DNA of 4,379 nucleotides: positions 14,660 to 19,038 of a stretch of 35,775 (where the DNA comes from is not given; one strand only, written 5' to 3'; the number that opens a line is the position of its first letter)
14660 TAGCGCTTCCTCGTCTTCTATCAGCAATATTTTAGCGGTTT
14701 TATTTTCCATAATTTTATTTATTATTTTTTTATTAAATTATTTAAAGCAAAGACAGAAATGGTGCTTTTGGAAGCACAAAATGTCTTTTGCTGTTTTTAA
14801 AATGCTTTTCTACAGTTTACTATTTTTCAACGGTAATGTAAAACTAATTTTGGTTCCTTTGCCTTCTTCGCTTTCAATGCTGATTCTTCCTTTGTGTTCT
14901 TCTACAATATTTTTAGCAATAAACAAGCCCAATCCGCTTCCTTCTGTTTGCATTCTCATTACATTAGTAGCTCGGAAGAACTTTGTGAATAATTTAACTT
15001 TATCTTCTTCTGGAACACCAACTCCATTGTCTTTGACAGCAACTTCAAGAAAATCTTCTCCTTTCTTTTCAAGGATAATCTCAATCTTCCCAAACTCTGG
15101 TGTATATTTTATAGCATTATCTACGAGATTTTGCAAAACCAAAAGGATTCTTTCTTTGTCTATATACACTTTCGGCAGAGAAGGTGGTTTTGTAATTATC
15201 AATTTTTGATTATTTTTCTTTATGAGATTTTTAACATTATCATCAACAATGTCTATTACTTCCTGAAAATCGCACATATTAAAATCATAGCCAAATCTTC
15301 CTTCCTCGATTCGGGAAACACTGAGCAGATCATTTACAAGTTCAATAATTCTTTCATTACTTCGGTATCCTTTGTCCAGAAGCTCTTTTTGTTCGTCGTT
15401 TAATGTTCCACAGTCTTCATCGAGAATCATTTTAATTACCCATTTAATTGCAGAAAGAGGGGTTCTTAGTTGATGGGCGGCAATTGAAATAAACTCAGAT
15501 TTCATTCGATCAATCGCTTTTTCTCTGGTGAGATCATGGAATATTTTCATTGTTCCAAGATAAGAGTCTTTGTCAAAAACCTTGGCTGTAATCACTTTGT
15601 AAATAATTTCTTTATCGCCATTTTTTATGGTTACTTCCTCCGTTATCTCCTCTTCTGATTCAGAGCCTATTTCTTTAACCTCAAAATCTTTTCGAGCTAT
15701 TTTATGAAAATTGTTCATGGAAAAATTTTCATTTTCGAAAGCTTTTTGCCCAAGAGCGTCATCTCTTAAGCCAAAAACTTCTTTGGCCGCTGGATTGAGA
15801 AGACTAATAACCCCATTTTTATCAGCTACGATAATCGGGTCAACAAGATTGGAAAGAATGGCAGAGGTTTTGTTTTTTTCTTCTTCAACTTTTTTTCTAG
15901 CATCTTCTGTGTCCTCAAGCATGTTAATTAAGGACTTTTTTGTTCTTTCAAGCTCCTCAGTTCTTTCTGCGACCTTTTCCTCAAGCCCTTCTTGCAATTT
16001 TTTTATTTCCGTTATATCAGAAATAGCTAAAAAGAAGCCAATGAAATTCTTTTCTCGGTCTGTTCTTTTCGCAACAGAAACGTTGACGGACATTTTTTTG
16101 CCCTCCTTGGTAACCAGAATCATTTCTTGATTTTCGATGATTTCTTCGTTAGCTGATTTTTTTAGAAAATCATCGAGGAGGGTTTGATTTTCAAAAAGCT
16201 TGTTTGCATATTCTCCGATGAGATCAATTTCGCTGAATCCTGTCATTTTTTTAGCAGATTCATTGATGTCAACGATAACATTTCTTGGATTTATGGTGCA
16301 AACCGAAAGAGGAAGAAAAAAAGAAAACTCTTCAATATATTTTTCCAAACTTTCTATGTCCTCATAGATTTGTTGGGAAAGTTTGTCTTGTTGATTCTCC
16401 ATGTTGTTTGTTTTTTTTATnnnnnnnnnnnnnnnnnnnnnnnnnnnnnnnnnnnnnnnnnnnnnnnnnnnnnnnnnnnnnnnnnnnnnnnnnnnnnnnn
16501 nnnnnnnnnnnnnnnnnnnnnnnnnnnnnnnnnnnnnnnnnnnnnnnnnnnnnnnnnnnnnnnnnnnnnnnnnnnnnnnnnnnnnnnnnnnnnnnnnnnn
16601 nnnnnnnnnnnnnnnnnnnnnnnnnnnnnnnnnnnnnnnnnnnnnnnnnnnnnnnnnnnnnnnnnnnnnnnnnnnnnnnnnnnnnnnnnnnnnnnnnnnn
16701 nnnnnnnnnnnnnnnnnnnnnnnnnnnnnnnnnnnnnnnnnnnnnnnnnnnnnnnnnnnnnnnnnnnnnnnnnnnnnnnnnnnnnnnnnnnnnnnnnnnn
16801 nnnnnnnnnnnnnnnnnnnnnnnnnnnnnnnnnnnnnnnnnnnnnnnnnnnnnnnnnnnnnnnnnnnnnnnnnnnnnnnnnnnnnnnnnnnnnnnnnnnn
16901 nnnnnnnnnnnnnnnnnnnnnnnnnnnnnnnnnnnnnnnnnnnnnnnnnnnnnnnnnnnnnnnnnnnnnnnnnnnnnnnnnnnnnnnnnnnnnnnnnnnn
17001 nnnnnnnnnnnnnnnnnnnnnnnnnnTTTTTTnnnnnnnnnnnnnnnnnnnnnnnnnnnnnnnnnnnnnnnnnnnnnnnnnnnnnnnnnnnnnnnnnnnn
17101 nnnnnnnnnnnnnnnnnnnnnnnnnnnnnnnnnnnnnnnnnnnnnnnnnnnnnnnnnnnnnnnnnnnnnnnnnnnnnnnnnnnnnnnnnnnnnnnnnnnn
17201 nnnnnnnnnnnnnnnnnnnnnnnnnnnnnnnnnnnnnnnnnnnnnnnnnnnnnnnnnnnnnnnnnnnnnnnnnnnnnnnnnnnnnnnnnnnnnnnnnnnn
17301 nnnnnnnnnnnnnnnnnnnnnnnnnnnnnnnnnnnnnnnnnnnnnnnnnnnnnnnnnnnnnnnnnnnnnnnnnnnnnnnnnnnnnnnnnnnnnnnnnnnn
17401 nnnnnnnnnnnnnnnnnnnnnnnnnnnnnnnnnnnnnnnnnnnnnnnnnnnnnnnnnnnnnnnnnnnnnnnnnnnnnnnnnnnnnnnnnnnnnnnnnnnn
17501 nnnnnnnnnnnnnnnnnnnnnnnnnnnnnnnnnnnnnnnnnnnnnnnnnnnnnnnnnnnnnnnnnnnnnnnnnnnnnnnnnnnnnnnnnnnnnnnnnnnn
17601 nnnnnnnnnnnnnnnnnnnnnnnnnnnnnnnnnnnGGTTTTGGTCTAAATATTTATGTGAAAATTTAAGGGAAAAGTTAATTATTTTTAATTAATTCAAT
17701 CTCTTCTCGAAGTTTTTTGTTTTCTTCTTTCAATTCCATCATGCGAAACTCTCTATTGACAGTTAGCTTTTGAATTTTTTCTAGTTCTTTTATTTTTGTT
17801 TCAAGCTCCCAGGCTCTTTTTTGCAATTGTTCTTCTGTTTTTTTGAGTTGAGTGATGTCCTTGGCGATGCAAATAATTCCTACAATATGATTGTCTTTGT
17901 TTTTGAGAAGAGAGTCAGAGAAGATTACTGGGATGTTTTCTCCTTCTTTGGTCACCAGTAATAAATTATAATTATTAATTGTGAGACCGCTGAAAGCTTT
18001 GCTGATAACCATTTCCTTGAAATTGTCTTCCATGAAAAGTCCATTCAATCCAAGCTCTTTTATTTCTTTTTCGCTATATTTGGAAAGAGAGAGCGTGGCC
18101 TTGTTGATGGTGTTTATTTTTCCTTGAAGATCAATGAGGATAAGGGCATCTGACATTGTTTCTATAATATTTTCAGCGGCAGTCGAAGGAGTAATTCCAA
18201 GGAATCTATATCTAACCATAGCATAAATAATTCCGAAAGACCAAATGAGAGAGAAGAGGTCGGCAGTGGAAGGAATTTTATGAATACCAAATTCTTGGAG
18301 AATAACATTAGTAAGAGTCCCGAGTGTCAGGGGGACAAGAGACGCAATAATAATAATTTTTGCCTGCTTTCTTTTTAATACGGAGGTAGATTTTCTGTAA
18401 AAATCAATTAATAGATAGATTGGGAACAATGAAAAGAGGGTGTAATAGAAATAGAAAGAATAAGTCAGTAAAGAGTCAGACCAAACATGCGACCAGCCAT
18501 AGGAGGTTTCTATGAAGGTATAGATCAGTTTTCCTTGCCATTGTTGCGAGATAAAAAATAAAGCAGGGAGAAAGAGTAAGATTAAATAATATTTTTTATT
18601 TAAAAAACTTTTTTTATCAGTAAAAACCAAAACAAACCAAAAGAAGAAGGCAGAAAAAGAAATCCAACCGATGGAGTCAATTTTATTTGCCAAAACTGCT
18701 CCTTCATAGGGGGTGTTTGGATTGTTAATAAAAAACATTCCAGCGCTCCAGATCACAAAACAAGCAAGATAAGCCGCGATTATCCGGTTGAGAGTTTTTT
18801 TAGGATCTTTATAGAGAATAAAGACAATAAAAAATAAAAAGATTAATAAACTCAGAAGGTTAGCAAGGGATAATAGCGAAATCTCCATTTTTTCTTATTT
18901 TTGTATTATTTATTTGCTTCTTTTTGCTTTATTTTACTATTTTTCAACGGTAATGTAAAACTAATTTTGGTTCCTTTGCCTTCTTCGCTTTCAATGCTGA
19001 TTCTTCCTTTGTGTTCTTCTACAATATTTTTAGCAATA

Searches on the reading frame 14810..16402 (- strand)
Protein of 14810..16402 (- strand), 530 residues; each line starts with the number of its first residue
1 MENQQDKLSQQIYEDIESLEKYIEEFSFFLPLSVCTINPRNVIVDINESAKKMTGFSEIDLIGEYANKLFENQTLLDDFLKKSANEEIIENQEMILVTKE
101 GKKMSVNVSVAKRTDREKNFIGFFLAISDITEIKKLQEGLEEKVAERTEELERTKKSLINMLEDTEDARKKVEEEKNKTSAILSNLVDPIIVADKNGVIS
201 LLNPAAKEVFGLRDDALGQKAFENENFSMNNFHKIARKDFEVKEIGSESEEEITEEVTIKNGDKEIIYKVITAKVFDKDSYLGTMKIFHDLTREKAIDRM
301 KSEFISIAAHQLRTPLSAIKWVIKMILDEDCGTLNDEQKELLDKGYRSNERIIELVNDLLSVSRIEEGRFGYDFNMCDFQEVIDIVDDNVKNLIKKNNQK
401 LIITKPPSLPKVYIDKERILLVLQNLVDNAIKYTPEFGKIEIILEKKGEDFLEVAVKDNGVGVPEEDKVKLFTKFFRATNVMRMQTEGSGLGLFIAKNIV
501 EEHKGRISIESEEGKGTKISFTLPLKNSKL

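Call 25: search_protein_families(library=pfam, proteins=[window:14810-16402:-], max_evalue=0.0001)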
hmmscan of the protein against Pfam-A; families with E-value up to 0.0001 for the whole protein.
window:14810-16402:- (530 aa): 6 families
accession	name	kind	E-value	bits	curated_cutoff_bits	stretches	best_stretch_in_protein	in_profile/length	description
PF02518.31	HATPase_c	-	4.1e-31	108.1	26.4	1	415-526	2-110/111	Histidine kinase-, DNA gyrase B-, and HSP90-like ATPase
PF00989.32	PAS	-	5.1e-20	72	22.6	2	33-130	13-113/113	PAS fold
PF13426.13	PAS_9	-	2.2e-18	66.9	27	1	33-132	3-103/103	PAS domain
PF00512.31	HisKA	-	1.5e-17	63.9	26.9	1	300-368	1-66/66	His Kinase A (phospho-acceptor) domain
PF08448.16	PAS_4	-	3.2e-09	37.4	23.1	0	183-294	1-108/110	PAS fold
PF13188.13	PAS_8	-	2.1e-08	34.2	21.8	0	180-224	4-49/65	PAS domain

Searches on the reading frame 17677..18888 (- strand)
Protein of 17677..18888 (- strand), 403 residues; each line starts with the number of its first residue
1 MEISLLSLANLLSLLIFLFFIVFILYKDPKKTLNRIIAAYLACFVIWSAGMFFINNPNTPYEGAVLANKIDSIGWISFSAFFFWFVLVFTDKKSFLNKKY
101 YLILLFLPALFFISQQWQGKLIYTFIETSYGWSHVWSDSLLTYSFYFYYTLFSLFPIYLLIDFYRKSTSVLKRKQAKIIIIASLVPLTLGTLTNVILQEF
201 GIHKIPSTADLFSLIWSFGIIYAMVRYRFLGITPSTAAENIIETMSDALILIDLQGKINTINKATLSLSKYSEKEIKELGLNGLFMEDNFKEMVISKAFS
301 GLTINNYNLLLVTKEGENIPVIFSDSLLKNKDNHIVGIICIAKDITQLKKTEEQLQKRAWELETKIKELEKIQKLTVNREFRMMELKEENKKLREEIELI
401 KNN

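Call 51: search_protein_families(library=pfam, proteins=[window:17677-18888:-], max_evalue=0.0001)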
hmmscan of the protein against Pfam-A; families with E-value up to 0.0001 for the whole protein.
window:17677-18888:- (403 aa): 3 families
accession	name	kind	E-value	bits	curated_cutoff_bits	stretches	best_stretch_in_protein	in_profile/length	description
PF16927.11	HisKA_7TM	-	1e-17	65.2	28.6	1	12-234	4-224/224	N-terminal 7TM region of histidine kinase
PF13426.13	PAS_9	-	1e-09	39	27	1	247-347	2-103/103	PAS domain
PF00989.32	PAS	-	2.1e-07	31.4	22.6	1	239-345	4-113/113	PAS fold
